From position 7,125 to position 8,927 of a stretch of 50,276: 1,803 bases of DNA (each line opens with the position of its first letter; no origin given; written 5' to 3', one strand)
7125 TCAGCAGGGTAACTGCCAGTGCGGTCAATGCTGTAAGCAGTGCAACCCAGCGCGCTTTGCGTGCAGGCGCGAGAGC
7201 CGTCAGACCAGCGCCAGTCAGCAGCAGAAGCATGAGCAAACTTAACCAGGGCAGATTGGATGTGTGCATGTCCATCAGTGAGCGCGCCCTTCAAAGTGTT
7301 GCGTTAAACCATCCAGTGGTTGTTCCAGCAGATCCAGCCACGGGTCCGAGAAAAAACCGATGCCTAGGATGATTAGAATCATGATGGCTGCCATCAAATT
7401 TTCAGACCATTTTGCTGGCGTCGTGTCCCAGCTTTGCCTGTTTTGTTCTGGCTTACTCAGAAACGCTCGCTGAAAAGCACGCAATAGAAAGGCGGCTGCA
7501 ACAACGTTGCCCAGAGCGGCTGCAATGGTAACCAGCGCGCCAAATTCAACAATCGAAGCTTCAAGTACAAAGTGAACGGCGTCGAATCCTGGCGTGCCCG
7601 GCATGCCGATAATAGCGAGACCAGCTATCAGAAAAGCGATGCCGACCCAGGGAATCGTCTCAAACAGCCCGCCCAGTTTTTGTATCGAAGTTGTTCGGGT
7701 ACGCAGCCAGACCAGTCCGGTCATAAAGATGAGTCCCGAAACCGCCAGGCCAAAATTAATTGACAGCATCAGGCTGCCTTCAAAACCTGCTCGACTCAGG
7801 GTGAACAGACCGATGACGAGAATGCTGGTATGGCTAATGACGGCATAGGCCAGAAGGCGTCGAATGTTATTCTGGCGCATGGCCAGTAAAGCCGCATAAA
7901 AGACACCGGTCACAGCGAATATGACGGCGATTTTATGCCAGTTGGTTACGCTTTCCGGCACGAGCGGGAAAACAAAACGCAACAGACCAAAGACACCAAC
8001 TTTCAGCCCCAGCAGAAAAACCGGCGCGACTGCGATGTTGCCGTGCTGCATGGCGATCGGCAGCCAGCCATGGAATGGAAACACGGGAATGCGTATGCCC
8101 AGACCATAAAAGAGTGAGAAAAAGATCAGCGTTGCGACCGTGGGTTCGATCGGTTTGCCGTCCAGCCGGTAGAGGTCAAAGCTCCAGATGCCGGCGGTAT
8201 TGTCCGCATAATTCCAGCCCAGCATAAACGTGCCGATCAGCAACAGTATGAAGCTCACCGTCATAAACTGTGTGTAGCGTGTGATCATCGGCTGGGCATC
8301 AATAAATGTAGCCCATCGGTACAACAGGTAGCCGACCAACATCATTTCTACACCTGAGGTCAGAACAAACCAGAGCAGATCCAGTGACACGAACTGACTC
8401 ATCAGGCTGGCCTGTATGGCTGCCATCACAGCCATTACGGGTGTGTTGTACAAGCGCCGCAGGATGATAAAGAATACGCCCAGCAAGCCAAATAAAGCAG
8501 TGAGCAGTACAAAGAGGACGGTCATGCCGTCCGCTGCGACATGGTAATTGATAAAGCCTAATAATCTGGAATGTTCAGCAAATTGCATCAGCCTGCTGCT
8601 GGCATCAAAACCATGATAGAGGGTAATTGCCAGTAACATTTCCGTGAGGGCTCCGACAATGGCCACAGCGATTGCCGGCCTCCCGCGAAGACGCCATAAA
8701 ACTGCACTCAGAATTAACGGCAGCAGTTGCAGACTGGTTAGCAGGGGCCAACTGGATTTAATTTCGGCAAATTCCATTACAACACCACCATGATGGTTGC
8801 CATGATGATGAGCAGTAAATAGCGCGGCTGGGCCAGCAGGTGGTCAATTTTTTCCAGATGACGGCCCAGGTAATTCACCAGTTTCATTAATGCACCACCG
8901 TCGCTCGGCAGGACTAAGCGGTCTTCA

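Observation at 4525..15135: Expanded DAB-type inorganic-carbon module: DabA embedded in four antiporter-like subunits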

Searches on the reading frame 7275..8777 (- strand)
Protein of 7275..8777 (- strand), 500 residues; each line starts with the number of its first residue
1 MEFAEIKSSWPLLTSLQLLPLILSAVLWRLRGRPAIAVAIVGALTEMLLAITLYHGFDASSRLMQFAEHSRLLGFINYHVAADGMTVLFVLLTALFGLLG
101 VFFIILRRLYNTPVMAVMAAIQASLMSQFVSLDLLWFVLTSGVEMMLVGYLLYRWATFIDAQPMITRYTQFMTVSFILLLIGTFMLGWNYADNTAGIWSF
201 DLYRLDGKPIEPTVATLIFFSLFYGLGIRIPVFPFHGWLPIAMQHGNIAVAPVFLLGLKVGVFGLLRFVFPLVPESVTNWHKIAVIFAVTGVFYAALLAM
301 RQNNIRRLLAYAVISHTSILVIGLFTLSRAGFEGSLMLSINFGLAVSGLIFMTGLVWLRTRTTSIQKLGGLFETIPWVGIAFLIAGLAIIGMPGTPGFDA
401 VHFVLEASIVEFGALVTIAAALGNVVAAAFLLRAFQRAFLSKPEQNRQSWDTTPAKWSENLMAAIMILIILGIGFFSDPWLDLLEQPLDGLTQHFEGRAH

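Call 3: search_protein_families(library=pfam, proteins=[window:7275-8777:-], max_evalue=0.01)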
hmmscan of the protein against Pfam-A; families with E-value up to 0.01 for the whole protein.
window:7275-8777:- (500 aa): 1 family
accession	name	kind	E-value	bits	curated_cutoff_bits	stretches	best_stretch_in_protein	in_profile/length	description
PF00361.26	Proton_antipo_M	-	1.3e-33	116.9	21.5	1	168-420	38-286/294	NADH:quinone oxidoreductase/Mrp antiporter, TM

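Call 4: search_protein_families(library=ncbifam, proteins=[window:7275-8777:-], max_evalue=0.01)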
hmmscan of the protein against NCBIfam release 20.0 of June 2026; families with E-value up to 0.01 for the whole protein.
window:7275-8777:- (500 aa): 64 families (the best 25 are shown)
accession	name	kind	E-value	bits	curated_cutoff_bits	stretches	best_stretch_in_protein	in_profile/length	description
TIGR01972.1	NDH_I_M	subfamily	8.6e-80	268.7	263.8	1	14-493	2-484/486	NADH-quinone oxidoreductase subunit M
NF004500.0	PRK05846.1-4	equivalog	1.7e-62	211.8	550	1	9-488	3-499/525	NADH-quinone oxidoreductase subunit M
NF004505.0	PRK05846.2-5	equivalog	4.7e-59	200.5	700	1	14-498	6-488/508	NADH-quinone oxidoreductase subunit M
NF004498.0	PRK05846.1-1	equivalog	5.6e-51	173.9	614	1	37-495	30-500/509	NADH-quinone oxidoreductase subunit M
NF004499.0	PRK05846.1-3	equivalog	6.9e-50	170.2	585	1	9-496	3-489/502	NADH-quinone oxidoreductase subunit M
NF004501.0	PRK05846.1-5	subfamily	8.4e-50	169.9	598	1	9-494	3-486/492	NADH-quinone oxidoreductase subunit M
NF009212.0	PRK12561.1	subfamily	5e-48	164.1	645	1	7-488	3-492/531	NAD(P)H-quinone oxidoreductase subunit 4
NF004504.0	PRK05846.2-3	equivalog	1.9e-43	149.3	785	1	12-491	20-493/499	NADH-quinone oxidoreductase subunit M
NF002713.0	PRK02546.1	subfamily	2.3e-42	145.2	827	1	9-491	7-498/533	NAD(P)H-quinone oxidoreductase subunit 4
NF004506.0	PRK05846.2-6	equivalog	5.4e-41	141.4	789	1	36-486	38-484/493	NADH-quinone oxidoreductase subunit M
NF005060.0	PRK06473.1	equivalog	1.3e-35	123.1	747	1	28-475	21-465/500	NADH-quinone oxidoreductase subunit M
NF005611.0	PRK07363.1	equivalog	6.6e-34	117.3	764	1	35-476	28-466/501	NADH-quinone oxidoreductase subunit M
NF004502.0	PRK05846.2-1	equivalog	1.1e-33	116.8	791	1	63-485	71-491/500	NADH-quinone oxidoreductase subunit M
TIGR01770.1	NDH_I_N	subfamily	1.8e-28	99.8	332.6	1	219-480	209-471/472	NADH-quinone oxidoreductase subunit NuoN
NF006241.0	PRK08377.1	equivalog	9.7e-28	97.4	645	1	209-485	199-471/494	NADH dehydrogenase subunit N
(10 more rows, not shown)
